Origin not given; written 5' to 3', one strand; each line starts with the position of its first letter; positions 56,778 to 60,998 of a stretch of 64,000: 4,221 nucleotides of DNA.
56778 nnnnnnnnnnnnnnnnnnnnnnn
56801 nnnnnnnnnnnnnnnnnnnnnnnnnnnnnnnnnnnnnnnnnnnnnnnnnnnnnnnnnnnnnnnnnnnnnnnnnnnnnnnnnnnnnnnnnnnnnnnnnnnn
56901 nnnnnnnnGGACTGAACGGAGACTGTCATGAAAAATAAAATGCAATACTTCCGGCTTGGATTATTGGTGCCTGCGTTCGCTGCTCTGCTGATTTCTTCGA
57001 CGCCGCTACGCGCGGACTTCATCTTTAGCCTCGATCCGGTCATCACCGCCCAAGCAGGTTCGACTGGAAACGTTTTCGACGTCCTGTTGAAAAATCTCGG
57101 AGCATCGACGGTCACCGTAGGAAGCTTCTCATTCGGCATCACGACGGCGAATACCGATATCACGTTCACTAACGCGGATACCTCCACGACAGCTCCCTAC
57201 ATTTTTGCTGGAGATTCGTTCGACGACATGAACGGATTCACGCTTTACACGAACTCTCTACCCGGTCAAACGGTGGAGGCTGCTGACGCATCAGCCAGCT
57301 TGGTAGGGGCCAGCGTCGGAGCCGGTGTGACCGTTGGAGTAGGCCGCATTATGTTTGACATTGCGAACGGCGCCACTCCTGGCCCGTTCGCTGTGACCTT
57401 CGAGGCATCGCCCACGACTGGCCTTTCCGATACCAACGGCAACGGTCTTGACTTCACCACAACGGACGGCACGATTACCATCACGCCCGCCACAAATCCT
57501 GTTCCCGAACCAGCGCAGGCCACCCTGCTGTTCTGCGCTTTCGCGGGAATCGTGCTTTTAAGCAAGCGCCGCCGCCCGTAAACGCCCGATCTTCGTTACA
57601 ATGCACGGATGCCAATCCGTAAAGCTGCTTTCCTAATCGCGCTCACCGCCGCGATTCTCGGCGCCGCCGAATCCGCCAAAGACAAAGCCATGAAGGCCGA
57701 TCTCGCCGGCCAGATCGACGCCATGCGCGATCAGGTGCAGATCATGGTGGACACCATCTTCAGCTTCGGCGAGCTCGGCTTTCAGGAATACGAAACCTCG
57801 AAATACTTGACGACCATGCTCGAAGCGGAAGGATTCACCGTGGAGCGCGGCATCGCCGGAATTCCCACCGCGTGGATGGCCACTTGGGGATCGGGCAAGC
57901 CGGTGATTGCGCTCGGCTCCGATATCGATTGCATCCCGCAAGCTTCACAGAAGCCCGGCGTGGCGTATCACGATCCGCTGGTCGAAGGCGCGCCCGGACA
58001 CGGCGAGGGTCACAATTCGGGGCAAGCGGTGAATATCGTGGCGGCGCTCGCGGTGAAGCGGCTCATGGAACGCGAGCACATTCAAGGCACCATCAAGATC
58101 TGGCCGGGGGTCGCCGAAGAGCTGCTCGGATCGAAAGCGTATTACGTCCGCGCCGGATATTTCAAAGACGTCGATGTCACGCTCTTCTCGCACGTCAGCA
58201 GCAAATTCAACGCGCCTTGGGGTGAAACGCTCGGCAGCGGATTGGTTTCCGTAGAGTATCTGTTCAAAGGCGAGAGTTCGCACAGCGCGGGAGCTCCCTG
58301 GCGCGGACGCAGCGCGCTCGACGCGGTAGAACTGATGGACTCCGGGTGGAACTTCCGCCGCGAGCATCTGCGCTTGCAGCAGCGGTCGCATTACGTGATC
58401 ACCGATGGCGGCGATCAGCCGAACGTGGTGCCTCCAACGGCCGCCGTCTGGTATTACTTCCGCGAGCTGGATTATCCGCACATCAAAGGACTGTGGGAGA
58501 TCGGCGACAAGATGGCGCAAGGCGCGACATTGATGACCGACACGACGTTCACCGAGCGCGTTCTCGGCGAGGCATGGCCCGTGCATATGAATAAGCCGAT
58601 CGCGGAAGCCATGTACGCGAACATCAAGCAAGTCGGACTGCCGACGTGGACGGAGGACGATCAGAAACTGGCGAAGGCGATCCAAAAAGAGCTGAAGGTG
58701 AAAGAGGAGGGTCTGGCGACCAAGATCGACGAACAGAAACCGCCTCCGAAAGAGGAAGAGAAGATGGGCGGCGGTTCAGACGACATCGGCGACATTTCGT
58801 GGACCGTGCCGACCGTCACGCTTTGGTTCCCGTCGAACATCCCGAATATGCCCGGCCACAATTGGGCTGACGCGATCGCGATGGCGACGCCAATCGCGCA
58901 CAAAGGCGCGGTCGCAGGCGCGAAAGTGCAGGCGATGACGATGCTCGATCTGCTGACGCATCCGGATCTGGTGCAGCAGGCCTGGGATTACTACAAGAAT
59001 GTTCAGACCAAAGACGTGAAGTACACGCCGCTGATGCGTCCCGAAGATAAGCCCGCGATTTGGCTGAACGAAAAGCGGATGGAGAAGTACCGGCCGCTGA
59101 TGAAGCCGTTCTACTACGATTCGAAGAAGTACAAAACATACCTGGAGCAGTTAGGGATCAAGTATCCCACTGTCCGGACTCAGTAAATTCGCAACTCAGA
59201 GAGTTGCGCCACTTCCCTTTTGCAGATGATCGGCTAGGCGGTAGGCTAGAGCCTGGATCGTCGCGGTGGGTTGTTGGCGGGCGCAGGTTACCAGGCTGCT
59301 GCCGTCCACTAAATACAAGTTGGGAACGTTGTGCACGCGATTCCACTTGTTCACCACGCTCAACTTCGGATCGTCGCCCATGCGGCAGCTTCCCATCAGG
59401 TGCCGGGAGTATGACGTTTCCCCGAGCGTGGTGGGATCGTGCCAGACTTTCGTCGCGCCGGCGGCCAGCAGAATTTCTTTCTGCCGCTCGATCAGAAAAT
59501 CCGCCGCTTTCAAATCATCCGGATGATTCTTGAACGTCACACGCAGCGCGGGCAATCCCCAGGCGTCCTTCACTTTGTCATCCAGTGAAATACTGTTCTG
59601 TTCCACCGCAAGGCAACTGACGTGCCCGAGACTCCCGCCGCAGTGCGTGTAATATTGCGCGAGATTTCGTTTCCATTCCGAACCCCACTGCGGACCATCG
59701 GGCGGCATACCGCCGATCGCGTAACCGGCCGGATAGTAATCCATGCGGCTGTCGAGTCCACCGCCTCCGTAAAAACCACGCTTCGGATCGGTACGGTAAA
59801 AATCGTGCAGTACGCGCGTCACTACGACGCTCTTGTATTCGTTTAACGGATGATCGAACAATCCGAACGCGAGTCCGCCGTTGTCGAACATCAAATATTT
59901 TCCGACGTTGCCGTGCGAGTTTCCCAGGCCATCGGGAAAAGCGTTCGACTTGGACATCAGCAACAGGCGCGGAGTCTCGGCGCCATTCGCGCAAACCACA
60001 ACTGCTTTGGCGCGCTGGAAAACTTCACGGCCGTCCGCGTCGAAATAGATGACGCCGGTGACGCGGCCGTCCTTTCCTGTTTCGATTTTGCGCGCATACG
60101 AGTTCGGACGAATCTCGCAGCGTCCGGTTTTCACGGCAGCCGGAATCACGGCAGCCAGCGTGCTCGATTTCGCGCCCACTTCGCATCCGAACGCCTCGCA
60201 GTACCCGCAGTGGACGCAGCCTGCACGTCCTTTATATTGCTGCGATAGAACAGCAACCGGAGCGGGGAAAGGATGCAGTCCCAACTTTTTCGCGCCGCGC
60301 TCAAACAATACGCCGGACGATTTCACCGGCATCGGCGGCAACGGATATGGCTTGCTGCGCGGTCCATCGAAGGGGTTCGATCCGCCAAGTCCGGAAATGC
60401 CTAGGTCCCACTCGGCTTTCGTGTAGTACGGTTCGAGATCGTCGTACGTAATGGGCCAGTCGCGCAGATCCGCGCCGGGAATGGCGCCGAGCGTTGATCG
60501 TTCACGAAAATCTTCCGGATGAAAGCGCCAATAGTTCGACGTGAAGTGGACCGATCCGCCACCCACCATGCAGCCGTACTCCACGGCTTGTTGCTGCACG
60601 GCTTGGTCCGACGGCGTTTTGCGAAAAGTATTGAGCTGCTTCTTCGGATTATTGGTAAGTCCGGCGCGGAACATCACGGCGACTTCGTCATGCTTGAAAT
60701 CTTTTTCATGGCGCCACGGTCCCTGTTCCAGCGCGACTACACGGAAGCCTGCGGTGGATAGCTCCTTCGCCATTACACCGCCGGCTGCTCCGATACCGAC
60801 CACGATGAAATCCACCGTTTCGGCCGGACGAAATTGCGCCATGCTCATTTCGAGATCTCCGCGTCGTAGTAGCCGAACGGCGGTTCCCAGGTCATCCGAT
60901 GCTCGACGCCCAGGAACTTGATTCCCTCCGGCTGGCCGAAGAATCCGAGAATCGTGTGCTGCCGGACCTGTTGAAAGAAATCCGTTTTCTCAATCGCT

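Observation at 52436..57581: Possible non-cellulosomal cohesin-dockerin pair: giant dockerin-tailed surface protein followed by a cohesin-like PEP-CTERM anchor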

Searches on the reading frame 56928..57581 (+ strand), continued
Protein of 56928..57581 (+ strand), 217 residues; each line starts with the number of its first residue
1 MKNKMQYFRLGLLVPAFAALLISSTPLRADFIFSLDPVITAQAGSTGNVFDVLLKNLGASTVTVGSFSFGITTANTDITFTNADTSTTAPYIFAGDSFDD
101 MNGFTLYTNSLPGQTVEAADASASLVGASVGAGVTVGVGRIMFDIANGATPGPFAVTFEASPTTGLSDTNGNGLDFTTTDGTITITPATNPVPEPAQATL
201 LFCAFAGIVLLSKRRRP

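Call 50: search_protein_families(library=ncbifam, alignment_id=A1, max_evalue=0.1)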
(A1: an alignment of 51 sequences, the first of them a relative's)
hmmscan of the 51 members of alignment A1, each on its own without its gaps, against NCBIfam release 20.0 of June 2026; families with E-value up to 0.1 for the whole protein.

A. member 1, P0001 (217 aa): 2 families
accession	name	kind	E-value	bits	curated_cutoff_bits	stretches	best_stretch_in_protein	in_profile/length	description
NF041927.1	Xrt_dep_XDP1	equivalog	0.006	16.6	125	0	177-215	209-242/242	exosortase-dependent surface protein XDP1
NF033947.0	PEP-cistern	hypoth_equivalog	0.012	15.3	60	0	25-214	27-195/195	cistern family PEP-CTERM protein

B. families by the number of members that match (of 51 scanned): 21 families
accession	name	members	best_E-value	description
NF033947.0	PEP-cistern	28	1.8e-05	cistern family PEP-CTERM protein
NF038124.1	PEP_CTERM_TLD_A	26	1.9e-06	PEP_CTERM-anchored TLD domain-containing protein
TIGR02595.1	PEP_CTERM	25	3.4e-06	PEP-CTERM sorting domain-containing protein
NF038129.1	PEP_NF038129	24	6.6e-07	NF038129 family PEP-CTERM protein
NF041927.1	Xrt_dep_XDP1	22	1.1e-07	exosortase-dependent surface protein XDP1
NF038126.1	PEP_CTERM_FxDxF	19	5.7e-09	FxDxF family PEP-CTERM protein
NF038125.1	PEP_CTERM_THxN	17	1.8e-06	THxN family PEP-CTERM protein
NF038119.1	PEP_CTERM_MHFG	11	0.0011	MHFG family PEP-CTERM protein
NF038118.1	PEP_CTERM_CCXG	10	0.0033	CCXG family PEP-CTERM protein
NF041538.1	PEP_EDSA_1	8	6.4e-05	EDSAP-1 family PEP-CTERM protein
NF038120.1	PEP_CTERM_QFxxD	8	7.4e-05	NF038120 family PEP-CTERM protein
NF033554.9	floc_PepA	7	1.9e-05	flocculation-associated PEP-CTERM protein PepA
NF035944.1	PEPxxWA-CTERM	7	0.0052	PEPxxWA-CTERM sorting domain-containing protein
TIGR03370.1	VPLPA-CTERM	2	0.061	VPLPA-CTERM sorting domain-containing protein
TIGR03901.2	MYXO-CTERM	1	0.0036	MYXO-CTERM sorting domain-containing protein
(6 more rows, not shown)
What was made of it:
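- On PEP-CTERM / exosortase substrate (PF07589, TIGR02595): TIGR02595 hits 25 of 51 (call 50).
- Closest known: PEP-CTERM/exosortase substrates. Same: Weak hits to several NCBIfam PEP-CTERM families (call 50).
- Weak full-length similarity to another PEP-CTERM family, NF033947 'cistern', best E 1.8e-5 and below its cut-off (call 50).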

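Call 63: find_encoding_contigs(protein=P0198, flank=6000, max_places=2)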
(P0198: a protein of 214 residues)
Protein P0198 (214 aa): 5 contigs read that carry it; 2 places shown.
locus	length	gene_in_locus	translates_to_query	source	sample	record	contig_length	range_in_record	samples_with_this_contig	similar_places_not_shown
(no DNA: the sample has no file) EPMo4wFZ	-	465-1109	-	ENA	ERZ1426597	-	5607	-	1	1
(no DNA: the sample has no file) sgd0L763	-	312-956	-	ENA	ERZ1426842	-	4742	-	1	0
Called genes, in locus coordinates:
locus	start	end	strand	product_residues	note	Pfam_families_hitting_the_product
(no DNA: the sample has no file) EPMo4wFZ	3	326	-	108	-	?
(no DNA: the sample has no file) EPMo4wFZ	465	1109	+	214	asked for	-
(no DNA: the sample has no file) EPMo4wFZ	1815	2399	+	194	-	-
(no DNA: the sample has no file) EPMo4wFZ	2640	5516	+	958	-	PF02412:TSP_3 (faint), PF00404:Dockerin_1 (weak), PF00082:Peptidase_S8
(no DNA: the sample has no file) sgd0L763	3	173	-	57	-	?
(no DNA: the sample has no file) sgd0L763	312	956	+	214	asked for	-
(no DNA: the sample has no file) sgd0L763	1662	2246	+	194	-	-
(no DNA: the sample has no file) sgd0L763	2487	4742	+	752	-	?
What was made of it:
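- In a further case a dockerin-bearing Peptidase_S8 lies two genes away (call 63).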

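Call 64: find_encoding_contigs(protein=P0053, flank=6000, max_places=2)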
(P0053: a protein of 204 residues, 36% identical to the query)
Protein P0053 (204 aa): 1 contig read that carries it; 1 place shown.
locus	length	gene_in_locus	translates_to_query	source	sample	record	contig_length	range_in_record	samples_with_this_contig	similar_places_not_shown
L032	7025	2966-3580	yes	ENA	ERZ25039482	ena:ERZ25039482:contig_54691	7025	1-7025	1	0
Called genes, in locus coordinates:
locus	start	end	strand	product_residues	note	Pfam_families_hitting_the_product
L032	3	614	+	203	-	?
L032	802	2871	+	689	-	PF02368:Big_2, PF26182:Ig_NUP210_5th (faint), PF26918:Ig_Eae (faint), PF02368:Big_2, PF00404:Dockerin_1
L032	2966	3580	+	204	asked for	-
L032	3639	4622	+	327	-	PF00532:Peripla_BP_1, PF13407:Peripla_BP_4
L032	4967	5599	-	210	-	-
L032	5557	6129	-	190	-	PF18575:HAMP_N3, PF18947:HAMP_2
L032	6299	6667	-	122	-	-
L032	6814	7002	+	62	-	-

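Call 65: find_encoding_contigs(protein=P0150, flank=6000, max_places=2)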
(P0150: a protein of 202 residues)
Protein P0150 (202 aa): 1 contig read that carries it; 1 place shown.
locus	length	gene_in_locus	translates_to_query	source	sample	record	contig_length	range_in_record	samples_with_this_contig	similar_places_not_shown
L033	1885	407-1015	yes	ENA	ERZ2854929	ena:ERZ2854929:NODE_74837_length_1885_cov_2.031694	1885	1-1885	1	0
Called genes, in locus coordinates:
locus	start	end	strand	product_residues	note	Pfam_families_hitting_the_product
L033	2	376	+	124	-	?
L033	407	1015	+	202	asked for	-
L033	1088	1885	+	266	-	?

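Call 66: find_encoding_contigs(protein=P0100, flank=6000, max_places=2)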
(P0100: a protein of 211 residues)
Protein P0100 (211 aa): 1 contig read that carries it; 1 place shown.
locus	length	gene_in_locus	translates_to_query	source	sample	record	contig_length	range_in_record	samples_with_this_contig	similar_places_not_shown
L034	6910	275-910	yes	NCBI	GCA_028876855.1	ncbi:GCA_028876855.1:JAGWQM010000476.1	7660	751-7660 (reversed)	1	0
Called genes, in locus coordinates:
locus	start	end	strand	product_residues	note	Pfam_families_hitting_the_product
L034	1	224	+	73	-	PF00404:Dockerin_1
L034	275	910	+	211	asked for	-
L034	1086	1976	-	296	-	-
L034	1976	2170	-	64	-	-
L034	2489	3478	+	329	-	PF01408:GFO_IDH_MocA, PF03447:NAD_binding_3 (faint), PF02894:GFO_IDH_MocA_C, PF22725:GFO_IDH_MocA_C3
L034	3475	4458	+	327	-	PF00288:GHMP_kinases_N, PF08544:GHMP_kinases_C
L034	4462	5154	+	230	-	PF00483:NTP_transferase, PF12804:NTP_transf_3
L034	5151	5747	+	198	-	PF13580:SIS_2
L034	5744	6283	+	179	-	PF12710:HAD (weak), PF00702:Hydrolase, PF13419:HAD_2, PF13242:Hydrolase_like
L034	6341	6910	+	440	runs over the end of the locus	PF14716:HHH_8, PF14520:HHH_5 (faint), PF14791:DNA_pol_B_thumb, PF02811:PHP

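Call 67: find_encoding_contigs(protein=P0175, flank=6000, max_places=2)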
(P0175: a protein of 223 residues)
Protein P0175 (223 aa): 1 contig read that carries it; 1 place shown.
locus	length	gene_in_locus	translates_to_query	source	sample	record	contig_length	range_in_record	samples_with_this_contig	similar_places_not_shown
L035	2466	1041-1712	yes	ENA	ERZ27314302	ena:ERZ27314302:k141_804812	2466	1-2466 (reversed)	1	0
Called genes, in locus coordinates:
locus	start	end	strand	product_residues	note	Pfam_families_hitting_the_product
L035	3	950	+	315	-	?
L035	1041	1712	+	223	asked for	-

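Call 76: search_protein_families(library=pfam, proteins=[L029:3299-4600:+, L016:5929-6558:+], max_evalue=0.01)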
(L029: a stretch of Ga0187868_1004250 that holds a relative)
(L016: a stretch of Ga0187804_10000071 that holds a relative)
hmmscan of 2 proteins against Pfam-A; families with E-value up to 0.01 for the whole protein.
L029:3299-4600:+ (433 aa): 0 families

L016:5929-6558:+ (209 aa): 0 families

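Call 89: search_protein_families(library=pfam, alignment_id=A5, max_evalue=1)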
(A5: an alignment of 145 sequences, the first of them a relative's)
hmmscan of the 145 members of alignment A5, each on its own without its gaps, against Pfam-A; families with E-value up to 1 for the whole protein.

A. member 1, P0054 (210 aa): 1 family
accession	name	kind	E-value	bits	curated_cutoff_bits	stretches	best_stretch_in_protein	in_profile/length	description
PF07589.16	PEP-CTERM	-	0.061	13.9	20.7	1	183-207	1-24/24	PEP-CTERM motif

B. families by the number of members that match (of 145 scanned): 48 families (the first 25 are shown)
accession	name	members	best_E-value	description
PF07589.16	PEP-CTERM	121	2.7e-08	PEP-CTERM motif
PF14016.12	DUF4232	14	0.0014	Domain of unknown function (DUF4232)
PF11611.13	DUF4352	11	0.00033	Domain of unknown function (DUF4352)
PF00932.25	LTD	11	0.0077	Lamin Tail Domain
PF18205.6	VPDSG-CTERM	7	0.0033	VPDSG-CTERM motif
PF08842.16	Mfa2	3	0.021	Fimbrillin-A associated anchor proteins Mfa1 and Mfa2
PF09134.16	Invasin_D3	3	0.09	Invasin, domain 3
PF00963.24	Cohesin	2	0.029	Cohesin domain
PF17752.6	BLF1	2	0.1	Burkholderia lethal factor 1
PF19158.5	DUF5840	1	0.0028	Family of unknown function (DUF5840)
PF17481.7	Phage_sheath_domII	1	0.0061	Phage tail sheath protein beta-sandwich domain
PF13620.12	CarboxypepD_reg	1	0.0071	Carboxypeptidase regulatory-like domain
PF06630.16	Exonuc_VIII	1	0.008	Enterobacterial exodeoxyribonuclease VIII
PF11127.14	YgaP-like_TM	1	0.025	Inner membrane protein YgaP-like, transmembrane domain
PF06280.18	fn3_5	1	0.027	Fn3-like domain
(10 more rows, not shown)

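Call 94: search_protein_families(library=pfam, proteins=[L024:2251-5961:+, L031:242-3994:+, L010:4895-7960:+, L007:4961-7888:+, L017:522-4124:+, L012:6357-7961:+, L013:1-7950:+], max_evalue=0.001)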
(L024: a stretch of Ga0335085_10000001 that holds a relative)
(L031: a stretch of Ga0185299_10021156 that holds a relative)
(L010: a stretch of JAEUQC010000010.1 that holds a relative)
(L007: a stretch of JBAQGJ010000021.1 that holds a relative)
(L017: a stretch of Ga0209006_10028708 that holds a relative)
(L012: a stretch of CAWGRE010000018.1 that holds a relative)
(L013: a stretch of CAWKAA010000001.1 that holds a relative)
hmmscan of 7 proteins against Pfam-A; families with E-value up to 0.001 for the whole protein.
L024:2251-5961:+ (1237 aa): 7 families
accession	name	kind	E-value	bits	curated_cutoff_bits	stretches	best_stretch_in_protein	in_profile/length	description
PF13517.12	FG-GAP_3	-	5.6e-121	395.6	26.9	14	575-637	1-61/61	FG-GAP-like repeat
PF01839.29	FG-GAP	-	1.3e-68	226.4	22.1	8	107-131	2-26/37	FG-GAP repeat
PF03793.24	PASTA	-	1.3e-12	47.9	23.2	1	1005-1068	1-64/64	PASTA domain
PF12256.14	TcdB_toxin_midN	-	4e-09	36.5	24.8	0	557-589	14-48/181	Insecticide toxin TcdB middle/N-terminal region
PF00404.24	Dockerin_1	-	8.7e-09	35.9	22.9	1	1184-1229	2-53/57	Dockerin type I domain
PF16743.10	PliI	-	8.7e-09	35.6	27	0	206-227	62-83/123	Periplasmic lysozyme inhibitor of I-type lysozyme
PF18998.6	Flg_new_2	-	7.4e-06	26.3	23.6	1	930-971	5-43/73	Divergent InlB B-repeat domain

L031:242-3994:+ (1251 aa): 2 families
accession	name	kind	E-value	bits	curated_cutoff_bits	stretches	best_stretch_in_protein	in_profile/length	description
PF03793.24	PASTA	-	5.4e-41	138.8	23.2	3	883-946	1-64/64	PASTA domain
PF00404.24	Dockerin_1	-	5.6e-05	23.7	22.9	1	1198-1242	2-52/57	Dockerin type I domain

L010:4895-7960:+ (1022 aa): 1 family
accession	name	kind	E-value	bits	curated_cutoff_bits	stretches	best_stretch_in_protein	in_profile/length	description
PF15902.12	Sortilin-Vps10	-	4.1e-11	42.8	33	0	472-556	5-90/446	Sortilin, neurotensin receptor 3,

L007:4961-7888:+ (976 aa): 2 families
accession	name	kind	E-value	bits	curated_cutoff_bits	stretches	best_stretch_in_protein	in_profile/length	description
PF16640.11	Big_3_5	-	1.2e-09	39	35.5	1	98-177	6-83/88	Bacterial Ig-like domain (group 3)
PF00404.24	Dockerin_1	-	7.2e-09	36.1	22.9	1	923-971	2-56/57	Dockerin type I domain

L017:522-4124:+ (1201 aa): 2 families
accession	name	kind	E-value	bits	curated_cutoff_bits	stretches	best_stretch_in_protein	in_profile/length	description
PF16640.11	Big_3_5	-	1.8e-21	76.9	35.5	2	70-154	4-84/88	Bacterial Ig-like domain (group 3)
PF00404.24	Dockerin_1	-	1.2e-07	32.3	22.9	1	1148-1196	2-56/57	Dockerin type I domain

L012:6357-7961:+ (535 aa): 3 families
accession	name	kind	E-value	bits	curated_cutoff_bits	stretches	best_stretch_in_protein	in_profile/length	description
PF18676.6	MBG_2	-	1.1e-36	125.7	25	2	141-218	1-72/72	MBG domain (YGX type)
PF03793.24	PASTA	-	1.5e-12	47.7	23.2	1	303-365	1-63/64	PASTA domain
PF00404.24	Dockerin_1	-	1.6e-05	25.4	22.9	1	482-527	2-53/57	Dockerin type I domain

L013:1-7950:+ (2650 aa): 4 families
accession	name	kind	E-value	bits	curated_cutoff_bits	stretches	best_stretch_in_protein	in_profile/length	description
PF03793.24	PASTA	-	4.9e-233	754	23.2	17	1400-1463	1-64/64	PASTA domain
PF17789.7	MG4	-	4.5e-05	24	24.7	0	779-803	16-40/95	Macroglobulin domain MG4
PF00404.24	Dockerin_1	-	0.00026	21.6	22.9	1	2597-2644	2-55/57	Dockerin type I domain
PF24291.1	Ig_CFAP65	-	0.00086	19.6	27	0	605-634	21-50/121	Cilia- and flagella-associated protein 65-like, Ig-like domain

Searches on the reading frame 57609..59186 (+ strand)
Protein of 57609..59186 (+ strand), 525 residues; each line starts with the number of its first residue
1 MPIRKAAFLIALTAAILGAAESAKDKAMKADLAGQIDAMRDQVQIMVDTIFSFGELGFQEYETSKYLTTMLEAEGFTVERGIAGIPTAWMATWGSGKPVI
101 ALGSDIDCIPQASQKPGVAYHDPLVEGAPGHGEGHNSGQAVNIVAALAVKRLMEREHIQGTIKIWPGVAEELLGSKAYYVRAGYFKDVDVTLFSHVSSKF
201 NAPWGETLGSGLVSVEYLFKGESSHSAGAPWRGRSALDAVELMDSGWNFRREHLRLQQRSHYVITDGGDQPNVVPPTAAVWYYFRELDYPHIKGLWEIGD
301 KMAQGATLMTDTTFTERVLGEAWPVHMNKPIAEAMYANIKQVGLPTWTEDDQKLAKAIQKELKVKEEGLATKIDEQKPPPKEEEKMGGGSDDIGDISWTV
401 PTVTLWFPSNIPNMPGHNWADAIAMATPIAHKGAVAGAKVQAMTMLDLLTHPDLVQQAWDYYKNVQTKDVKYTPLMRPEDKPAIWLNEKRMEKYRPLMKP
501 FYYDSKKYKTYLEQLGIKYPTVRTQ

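Call 16: search_protein_families(library=pfam, proteins=[window:57609-59186:+], max_evalue=0.001)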
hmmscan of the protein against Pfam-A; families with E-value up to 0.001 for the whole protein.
window:57609-59186:+ (525 aa): 1 family
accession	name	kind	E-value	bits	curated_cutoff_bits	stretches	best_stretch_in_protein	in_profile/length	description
PF07687.19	M20_dimer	-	9.8e-05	22.7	21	1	211-288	5-84/107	Peptidase dimerisation domain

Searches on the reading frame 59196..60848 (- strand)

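Call 16: search_protein_families(library=pfam, proteins=[window:59196-60848:-], max_evalue=0.001)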
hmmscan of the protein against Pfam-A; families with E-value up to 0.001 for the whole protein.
window:59196-60848:- (550 aa): 4 families
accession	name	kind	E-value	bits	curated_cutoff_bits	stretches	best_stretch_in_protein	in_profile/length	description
PF05199.19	GMC_oxred_C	-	5.6e-24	85.7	24.6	1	416-535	3-139/139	GMC oxidoreductase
PF00732.25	GMC_oxred_N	-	1.4e-14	54.9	23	1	14-308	3-202/218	GMC oxidoreductase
PF00890.30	FAD_binding_2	-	1.6e-08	34.6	20.4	1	13-292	1-206/414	FAD binding domain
PF01266.30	DAO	-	3.7e-05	23.9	27.9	0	237-296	158-209/353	FAD dependent oxidoreductase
